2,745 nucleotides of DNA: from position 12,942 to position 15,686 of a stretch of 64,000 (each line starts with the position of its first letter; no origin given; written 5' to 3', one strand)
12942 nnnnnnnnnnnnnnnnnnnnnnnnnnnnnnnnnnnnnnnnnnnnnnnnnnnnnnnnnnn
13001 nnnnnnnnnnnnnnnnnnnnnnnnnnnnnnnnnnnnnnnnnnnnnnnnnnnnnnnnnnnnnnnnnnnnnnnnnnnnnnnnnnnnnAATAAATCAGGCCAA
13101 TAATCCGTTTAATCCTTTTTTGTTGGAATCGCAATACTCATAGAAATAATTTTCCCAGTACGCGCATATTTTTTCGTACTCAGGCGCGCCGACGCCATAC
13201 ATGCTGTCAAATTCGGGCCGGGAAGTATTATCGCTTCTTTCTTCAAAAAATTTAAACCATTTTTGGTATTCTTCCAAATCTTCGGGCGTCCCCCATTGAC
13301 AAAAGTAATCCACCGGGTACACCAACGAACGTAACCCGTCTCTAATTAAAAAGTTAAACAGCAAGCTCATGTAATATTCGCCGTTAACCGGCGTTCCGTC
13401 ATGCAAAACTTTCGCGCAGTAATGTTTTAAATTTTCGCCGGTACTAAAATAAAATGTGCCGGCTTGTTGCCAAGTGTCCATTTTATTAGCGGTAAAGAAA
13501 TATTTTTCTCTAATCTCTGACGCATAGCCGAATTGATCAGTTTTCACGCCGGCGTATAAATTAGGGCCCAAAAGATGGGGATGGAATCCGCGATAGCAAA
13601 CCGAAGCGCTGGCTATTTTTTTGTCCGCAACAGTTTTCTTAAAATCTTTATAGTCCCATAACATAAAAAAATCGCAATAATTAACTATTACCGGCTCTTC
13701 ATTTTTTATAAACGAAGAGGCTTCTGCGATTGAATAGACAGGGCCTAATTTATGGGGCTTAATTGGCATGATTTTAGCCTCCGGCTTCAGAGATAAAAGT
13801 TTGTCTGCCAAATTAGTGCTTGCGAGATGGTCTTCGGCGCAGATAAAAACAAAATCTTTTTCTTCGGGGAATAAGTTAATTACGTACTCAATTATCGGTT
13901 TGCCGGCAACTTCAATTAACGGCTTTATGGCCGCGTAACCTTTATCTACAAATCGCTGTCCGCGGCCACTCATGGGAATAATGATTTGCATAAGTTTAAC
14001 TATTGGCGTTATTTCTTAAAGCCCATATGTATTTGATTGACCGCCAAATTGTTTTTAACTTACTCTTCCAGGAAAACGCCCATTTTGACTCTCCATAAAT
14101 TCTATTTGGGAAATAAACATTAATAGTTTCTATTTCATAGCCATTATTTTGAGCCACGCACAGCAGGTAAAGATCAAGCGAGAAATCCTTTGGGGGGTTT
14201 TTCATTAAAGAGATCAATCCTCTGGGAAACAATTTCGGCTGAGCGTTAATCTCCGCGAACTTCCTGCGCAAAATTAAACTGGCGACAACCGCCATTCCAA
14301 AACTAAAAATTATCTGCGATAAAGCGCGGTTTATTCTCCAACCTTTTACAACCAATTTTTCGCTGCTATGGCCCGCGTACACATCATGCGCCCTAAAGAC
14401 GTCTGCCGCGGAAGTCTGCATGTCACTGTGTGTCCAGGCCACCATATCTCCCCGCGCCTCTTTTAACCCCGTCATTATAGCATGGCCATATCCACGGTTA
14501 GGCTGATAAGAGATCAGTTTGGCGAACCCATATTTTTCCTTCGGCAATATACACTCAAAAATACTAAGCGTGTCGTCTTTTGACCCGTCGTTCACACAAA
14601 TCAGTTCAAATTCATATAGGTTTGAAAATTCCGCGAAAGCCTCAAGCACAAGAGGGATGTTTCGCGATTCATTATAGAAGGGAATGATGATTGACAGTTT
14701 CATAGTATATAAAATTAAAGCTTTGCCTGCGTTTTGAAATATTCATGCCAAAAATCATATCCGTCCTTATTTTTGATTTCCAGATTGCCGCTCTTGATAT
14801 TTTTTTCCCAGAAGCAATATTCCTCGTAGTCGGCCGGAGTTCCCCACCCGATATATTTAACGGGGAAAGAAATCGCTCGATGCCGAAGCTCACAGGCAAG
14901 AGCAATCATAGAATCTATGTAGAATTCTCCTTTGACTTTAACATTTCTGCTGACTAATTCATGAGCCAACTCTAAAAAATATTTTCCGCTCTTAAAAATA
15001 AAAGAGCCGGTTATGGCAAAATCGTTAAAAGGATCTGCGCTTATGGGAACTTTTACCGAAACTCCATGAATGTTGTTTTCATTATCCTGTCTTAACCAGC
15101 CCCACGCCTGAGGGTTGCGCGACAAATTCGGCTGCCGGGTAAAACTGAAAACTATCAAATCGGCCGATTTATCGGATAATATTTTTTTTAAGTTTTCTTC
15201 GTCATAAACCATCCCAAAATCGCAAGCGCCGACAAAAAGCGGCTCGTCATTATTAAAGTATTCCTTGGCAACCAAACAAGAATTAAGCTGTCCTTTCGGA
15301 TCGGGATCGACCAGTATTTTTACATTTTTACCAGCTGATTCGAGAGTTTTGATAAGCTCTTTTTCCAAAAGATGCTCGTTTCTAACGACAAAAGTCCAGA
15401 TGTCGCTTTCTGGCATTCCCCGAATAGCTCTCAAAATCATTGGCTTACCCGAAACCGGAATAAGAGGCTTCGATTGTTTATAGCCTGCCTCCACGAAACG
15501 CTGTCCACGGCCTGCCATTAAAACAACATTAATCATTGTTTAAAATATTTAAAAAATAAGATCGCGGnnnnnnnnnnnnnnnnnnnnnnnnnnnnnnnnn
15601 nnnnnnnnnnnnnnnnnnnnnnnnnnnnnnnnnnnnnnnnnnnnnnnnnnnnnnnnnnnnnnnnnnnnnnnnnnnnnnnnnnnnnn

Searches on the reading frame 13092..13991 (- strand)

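Call 48: search_protein_families(library=pfam, proteins=[window:13092-13991:-], max_evalue=0.000001)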
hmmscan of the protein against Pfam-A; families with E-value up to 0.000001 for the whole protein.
window:13092-13991:- (299 aa): 1 family
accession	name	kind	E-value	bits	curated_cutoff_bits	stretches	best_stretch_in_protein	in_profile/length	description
PF12804.13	NTP_transf_3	-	6.1e-07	30.2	27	1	4-108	2-96/160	MobA-like NTP transferase domain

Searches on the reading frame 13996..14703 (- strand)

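Call 48: search_protein_families(library=pfam, proteins=[window:13996-14703:-], max_evalue=0.000001)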
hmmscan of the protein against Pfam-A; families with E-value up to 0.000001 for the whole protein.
window:13996-14703:- (235 aa): 1 family
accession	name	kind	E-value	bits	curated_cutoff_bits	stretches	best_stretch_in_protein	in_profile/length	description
PF00535.33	Glycos_transf_2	-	3.9e-19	69.6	23.3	1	4-97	1-91/168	Glycosyl transferase family 2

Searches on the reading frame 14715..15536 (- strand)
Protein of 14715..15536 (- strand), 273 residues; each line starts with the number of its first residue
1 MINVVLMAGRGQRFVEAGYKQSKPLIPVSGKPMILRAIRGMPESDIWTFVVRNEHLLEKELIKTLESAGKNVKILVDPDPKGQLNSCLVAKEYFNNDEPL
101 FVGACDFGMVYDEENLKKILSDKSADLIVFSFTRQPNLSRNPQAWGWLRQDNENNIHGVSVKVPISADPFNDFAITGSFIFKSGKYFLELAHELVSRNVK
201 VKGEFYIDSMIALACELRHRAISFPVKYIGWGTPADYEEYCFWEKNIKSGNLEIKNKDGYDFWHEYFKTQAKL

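Call 49: search_protein_families(library=pfam, proteins=[window:14715-15536:-], max_evalue=0.000001)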
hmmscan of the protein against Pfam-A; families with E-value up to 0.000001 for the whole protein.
window:14715-15536:- (273 aa): 2 families
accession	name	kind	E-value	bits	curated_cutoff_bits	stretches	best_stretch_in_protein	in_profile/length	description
PF00483.29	NTP_transferase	-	1.5e-10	41.5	21.2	1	3-193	2-191/245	Nucleotidyl transferase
PF12804.13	NTP_transf_3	-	1.2e-09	39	27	1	4-121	2-109/160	MobA-like NTP transferase domain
